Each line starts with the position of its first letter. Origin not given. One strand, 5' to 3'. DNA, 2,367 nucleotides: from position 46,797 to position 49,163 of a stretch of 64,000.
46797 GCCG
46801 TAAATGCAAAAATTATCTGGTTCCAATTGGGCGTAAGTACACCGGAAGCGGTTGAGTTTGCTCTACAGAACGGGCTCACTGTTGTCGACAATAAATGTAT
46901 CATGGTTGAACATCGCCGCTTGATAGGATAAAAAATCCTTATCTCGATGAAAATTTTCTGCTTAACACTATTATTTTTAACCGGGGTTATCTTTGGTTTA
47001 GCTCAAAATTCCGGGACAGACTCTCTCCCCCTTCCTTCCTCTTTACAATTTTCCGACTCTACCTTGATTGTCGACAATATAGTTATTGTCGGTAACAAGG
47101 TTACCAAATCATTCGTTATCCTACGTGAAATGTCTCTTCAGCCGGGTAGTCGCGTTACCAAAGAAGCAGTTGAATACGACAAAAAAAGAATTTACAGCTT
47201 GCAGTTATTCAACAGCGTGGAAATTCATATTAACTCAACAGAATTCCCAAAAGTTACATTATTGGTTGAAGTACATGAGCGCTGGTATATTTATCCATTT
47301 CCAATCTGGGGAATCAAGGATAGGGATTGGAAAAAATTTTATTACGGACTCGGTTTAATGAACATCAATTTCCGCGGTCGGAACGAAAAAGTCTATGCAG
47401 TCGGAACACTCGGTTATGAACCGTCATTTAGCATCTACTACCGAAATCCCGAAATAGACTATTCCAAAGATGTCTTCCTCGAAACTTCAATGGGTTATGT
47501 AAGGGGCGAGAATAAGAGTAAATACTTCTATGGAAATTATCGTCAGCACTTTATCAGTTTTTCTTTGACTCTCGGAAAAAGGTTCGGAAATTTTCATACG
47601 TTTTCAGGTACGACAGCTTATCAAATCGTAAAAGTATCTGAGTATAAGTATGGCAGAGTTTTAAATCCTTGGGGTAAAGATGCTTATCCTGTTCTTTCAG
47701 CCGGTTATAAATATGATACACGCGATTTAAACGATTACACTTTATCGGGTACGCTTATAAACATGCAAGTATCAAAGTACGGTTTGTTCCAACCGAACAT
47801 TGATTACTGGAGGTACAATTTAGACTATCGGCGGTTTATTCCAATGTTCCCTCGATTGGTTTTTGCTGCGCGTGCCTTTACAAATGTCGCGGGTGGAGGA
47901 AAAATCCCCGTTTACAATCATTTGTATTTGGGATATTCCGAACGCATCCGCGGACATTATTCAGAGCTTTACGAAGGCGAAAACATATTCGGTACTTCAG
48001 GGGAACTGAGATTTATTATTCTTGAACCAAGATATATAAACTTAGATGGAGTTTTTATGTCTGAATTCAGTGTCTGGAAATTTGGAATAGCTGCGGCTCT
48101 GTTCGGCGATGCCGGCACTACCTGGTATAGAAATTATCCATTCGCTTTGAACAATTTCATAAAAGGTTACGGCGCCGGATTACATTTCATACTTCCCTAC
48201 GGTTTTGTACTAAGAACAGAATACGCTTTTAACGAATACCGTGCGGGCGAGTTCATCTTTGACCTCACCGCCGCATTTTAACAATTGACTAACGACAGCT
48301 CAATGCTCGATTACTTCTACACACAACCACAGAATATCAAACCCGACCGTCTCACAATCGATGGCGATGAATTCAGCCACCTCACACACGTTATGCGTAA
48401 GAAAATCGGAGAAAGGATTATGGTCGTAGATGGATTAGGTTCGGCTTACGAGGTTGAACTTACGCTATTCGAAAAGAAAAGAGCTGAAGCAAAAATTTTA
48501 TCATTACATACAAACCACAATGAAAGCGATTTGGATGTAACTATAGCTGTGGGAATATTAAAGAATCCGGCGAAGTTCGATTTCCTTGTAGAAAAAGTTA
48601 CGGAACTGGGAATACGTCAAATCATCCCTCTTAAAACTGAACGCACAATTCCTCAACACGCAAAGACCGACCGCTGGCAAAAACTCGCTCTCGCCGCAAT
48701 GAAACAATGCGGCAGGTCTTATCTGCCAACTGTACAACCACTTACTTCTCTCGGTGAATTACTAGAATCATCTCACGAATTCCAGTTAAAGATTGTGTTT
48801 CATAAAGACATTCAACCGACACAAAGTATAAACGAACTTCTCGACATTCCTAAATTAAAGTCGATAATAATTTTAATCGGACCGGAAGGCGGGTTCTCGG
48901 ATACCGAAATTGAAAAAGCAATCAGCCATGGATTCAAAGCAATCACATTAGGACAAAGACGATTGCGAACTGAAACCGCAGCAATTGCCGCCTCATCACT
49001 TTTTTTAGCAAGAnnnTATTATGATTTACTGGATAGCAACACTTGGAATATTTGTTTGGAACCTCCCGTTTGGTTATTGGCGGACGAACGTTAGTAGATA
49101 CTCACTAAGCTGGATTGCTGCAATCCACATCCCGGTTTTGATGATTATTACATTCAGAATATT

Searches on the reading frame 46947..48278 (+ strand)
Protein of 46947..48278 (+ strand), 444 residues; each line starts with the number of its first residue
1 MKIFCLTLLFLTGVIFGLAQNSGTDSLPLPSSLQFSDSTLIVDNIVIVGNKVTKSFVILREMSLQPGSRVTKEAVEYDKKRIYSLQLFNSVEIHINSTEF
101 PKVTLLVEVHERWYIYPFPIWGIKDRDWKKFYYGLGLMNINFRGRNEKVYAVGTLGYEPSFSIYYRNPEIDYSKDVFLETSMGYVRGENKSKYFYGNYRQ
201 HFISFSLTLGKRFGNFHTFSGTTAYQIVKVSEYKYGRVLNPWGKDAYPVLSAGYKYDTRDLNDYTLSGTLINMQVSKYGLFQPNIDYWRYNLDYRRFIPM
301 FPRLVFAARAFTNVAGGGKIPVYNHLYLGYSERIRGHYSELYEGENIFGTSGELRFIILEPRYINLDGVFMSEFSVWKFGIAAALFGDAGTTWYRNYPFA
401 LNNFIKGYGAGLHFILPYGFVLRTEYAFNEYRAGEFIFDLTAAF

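Call 20: find_related_loci(query=window:46947-48278:+, collection=genome_contigs, flank=10000)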
Query window:46947-48278:+ (444 aa) in genome_contigs; peptide patterns used: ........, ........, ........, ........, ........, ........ (x = any residue, [..] = any of these).
79 stretches matched a pattern; 7 encode a relative of the query (tblastn E <= 1e-3); 7 distinct loci.
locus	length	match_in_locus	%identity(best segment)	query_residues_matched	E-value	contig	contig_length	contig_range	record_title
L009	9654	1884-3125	64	34-444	5e-177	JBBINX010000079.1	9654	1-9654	MAG: Ignavibacteriales bacterium isolate PGF172224_bin_266 NODE_3228_length_9654_cov_6.140015, whole genome shotgun sequ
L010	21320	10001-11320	60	3-444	2e-172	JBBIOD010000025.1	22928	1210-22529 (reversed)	MAG: Ignavibacteriales bacterium isolate FAS170219_bin_271 NODE_1026_length_22928_cov_10.441700, whole genome shotgun se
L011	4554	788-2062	48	23-444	2e-130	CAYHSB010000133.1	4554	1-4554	MAG TPA_asm: uncultured Chitinophagales bacterium isolate ERP119705_co14_545 genome assembly, contig: NODE_38282_length_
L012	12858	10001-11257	43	34-444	1e-112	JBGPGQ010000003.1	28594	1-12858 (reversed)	MAG: Bacteroidota bacterium isolate OBJ_0618_7090110_39 k141_3980429_length_28594_cov_11.7925, whole genome shotgun sequ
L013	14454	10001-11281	43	27-444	9e-112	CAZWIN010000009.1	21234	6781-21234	MAG TPA_asm: uncultured Chitinophagales bacterium isolate SRP237561_co1_5 genome assembly, contig: NODE_4013_length_2123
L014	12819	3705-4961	46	25-444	1e-122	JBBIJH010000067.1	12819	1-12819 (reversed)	MAG: Ignavibacteriales bacterium isolate QH2F170213_bin_158 NODE_5090_length_12819_cov_4.627311, whole genome shotgun se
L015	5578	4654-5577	41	30-335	6e-71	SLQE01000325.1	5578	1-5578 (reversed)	MAG: Bacteroidetes bacterium isolate CSSed165cm_521R1 CSSed16-5cm-72469, whole genome shotgun sequence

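Call 76: search_protein_families(library=pfam, proteins=[L010:12409-13746:+, L010:13780-15168:+, L010:15239-16021:+, L009:4044-5627:+, L009:5620-6333:+, L009:6327-6995:+, L009:7019-8350:+, L014:5903-6310:-, L014:6795-9518:-, L014:9288-11867:+], max_evalue=0.0001)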
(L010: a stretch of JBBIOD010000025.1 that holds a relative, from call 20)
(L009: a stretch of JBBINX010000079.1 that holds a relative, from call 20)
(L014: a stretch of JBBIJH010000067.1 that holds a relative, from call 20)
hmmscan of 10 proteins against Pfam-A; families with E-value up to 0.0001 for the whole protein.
L010:12409-13746:+ (446 aa): 1 family
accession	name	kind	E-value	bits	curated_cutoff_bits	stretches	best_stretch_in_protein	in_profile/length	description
PF00209.24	SNF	-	4.3e-65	220.8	27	2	142-440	181-479/524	Sodium:neurotransmitter symporter family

L010:13780-15168:+ (463 aa): 1 family
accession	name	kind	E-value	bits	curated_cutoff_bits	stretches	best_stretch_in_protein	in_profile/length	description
PF01235.23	Na_Ala_symp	-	1.8e-134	449.4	24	1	61-455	4-382/392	Sodium:alanine symporter family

L010:15239-16021:+ (261 aa): 1 family
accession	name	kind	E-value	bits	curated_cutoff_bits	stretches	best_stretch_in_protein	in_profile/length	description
PF00795.27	CN_hydrolase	-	1.2e-47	162.9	23.2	1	4-238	3-250/256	Carbon-nitrogen hydrolase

L009:4044-5627:+ (528 aa): 1 family
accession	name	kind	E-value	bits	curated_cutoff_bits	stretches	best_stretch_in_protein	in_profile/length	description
PF04055.27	Radical_SAM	-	4.3e-05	24.2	29.5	0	205-258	3-57/166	Radical SAM superfamily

L009:5620-6333:+ (238 aa): 1 family
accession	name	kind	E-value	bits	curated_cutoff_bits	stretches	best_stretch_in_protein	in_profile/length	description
PF01144.29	CoA_trans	-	3.4e-67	226.5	23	1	7-218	2-216/217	Coenzyme A transferase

L009:6327-6995:+ (223 aa): 1 family
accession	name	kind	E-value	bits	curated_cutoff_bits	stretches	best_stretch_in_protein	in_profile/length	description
PF01144.29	CoA_trans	-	1.3e-44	152.6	23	1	14-208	3-215/217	Coenzyme A transferase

L009:7019-8350:+ (444 aa): 1 family
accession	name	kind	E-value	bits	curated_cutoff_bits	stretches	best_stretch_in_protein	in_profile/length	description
PF00202.27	Aminotran_3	-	1.5e-57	195.6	30.5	1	30-369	7-352/403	Aminotransferase class-III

L014:5903-6310:- (135 aa): 1 family
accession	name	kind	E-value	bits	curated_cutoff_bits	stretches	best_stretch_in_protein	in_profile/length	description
PF04961.17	FTCD_C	-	6.2e-51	173.1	24.5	1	5-133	1-129/182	Formiminotransferase-cyclodeaminase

L014:6795-9518:- (907 aa): 3 families
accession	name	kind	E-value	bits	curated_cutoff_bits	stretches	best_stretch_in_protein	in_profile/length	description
PF01734.28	Patatin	-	1.3e-32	114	27.7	1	55-248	1-190/191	Patatin-like phospholipase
PF01103.29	Omp85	-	2.3e-24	86.9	24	1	596-905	1-324/325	Omp85 superfamily domain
PF07244.20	POTRA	-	3.6e-12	47.2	21.3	1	499-569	2-79/79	Surface antigen variable number repeat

L014:9288-11867:+ (860 aa): 3 families
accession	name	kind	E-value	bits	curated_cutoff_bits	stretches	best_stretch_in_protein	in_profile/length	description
PF07584.16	BatA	-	2e-20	73.4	25.9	1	131-206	1-77/77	Aerotolerance regulator N-terminal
PF13519.12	VWA_2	-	1.4e-06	29.3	27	1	224-330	1-105/107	von Willebrand factor type A domain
PF09822.16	ABC_transp_aux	-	9.9e-05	22.2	34.7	0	517-562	41-89/288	ABC-type uncharacterized transport system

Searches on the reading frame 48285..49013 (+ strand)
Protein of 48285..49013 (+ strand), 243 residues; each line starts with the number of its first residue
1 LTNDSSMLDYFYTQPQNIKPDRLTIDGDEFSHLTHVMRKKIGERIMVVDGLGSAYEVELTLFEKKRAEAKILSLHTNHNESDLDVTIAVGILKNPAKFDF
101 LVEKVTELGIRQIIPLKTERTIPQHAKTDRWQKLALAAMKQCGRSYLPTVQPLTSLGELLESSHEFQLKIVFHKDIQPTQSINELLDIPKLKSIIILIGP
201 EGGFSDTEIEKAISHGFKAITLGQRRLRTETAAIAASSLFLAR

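Call 29: search_protein_families(library=pfam, proteins=[window:48285-49013:+], max_evalue=0.01)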
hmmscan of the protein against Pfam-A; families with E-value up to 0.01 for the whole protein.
window:48285-49013:+ (243 aa): 2 families
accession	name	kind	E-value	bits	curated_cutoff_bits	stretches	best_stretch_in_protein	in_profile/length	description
PF04452.19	Methyltrans_RNA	-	3.9e-48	163.6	23.9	1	80-239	2-163/165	RNA methyltransferase domain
PF20260.4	PUA_4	-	1.6e-12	47.7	23.9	1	25-72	1-48/48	RNA methyltransferase PUA domain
